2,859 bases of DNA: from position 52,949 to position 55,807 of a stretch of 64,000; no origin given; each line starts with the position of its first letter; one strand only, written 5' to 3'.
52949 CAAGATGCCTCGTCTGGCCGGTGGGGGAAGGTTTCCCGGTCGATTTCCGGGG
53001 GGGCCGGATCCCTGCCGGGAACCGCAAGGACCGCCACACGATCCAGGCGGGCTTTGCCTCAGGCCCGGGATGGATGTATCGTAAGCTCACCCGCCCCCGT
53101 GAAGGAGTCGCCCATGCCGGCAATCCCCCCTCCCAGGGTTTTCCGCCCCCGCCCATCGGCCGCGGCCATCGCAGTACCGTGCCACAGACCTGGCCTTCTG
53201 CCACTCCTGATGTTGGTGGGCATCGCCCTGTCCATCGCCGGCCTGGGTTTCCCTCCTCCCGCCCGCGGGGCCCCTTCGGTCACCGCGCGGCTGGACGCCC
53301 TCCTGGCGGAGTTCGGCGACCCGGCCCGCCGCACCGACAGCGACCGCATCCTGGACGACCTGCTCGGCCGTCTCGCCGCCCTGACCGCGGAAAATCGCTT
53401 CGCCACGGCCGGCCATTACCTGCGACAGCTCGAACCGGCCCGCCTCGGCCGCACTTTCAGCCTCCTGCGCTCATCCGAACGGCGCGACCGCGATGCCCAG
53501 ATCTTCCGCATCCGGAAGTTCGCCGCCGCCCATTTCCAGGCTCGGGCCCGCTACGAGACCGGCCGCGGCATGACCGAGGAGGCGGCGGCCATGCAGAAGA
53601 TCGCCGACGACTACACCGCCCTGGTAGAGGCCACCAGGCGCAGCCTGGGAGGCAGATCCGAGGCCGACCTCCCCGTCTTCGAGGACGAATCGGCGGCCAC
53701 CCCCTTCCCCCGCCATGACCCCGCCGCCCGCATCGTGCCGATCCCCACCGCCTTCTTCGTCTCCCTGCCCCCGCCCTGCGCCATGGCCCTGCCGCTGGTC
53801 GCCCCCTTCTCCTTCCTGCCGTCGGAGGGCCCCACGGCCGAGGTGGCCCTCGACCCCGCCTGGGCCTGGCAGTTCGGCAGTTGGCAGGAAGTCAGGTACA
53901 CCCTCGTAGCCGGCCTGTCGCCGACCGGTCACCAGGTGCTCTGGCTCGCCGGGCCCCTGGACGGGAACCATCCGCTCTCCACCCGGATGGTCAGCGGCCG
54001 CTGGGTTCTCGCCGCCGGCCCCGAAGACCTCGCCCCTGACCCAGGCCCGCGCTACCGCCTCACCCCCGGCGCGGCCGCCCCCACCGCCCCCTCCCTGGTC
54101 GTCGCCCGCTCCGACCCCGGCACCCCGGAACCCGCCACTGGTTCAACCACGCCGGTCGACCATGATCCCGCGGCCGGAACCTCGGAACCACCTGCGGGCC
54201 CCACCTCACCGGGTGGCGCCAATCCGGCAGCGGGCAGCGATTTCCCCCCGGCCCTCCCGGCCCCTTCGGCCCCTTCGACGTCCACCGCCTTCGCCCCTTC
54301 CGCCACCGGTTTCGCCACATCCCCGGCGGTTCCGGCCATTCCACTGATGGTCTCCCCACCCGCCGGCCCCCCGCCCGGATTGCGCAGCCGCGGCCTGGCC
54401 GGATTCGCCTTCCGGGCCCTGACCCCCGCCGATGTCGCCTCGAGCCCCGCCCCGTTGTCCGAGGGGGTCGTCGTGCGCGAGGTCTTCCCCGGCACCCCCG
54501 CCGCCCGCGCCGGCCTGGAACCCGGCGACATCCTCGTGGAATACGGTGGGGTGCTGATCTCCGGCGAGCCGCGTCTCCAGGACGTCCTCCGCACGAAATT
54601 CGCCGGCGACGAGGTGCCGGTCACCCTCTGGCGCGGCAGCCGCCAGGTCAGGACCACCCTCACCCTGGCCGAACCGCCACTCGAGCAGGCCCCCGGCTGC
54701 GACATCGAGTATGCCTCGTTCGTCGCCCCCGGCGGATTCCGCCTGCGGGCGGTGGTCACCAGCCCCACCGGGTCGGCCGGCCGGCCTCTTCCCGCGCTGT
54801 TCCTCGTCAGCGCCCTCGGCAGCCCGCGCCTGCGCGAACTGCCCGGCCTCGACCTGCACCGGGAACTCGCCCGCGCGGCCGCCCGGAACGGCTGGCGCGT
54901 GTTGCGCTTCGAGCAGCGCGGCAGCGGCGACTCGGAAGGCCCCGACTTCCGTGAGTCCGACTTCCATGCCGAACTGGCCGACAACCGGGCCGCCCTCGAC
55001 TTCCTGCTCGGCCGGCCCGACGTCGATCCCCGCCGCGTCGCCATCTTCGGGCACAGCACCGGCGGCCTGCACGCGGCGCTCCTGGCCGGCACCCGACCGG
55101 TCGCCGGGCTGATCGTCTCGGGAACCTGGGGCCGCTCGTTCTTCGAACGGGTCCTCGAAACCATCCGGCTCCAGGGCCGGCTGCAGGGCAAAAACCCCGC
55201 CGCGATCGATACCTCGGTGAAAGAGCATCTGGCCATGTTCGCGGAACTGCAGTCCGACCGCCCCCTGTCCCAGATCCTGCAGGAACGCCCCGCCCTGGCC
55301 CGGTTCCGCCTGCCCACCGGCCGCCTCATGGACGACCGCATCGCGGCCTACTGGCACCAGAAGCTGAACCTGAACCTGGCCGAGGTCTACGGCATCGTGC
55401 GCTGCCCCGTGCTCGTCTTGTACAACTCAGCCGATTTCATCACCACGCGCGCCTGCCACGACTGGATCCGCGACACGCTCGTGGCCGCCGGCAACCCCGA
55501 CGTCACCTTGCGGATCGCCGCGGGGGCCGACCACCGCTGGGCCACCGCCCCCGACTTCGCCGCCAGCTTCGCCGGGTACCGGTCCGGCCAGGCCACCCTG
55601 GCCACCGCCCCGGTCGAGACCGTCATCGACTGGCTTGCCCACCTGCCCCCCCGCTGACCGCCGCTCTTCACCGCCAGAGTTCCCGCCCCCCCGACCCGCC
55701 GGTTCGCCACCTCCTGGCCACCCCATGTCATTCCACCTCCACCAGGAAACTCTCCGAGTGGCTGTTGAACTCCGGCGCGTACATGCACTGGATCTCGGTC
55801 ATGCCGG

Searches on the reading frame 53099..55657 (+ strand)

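Call 47: search_protein_families(library=pfam, proteins=[window:53099-55657:+])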
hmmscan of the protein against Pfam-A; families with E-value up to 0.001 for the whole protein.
window:53099-55657:+ (852 aa): 7 families
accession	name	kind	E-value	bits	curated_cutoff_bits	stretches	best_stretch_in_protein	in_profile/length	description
PF12146.15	Hydrolase_4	-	1.3e-12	48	27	1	589-813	22-233/239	Serine aminopeptidase, S33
PF13180.12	PDZ_2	-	5.7e-10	39.8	27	1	449-522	12-79/80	PDZ domain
PF17820.7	PDZ_6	-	1.8e-09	37.6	27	1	458-512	1-54/54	PDZ domain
PF00561.26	Abhydrolase_1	-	5.1e-09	36.6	25.8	1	583-712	12-133/245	alpha/beta hydrolase fold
PF02129.25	Peptidase_S15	-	3.1e-07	30.8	23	1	546-667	2-117/262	X-Pro dipeptidyl-peptidase (S15 family)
PF00595.29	PDZ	-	8.2e-06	26.6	23.2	1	449-510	23-80/81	PDZ domain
PF00326.27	Peptidase_S9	-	0.00061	19.8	22.6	0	623-667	42-86/213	Prolyl oligopeptidase family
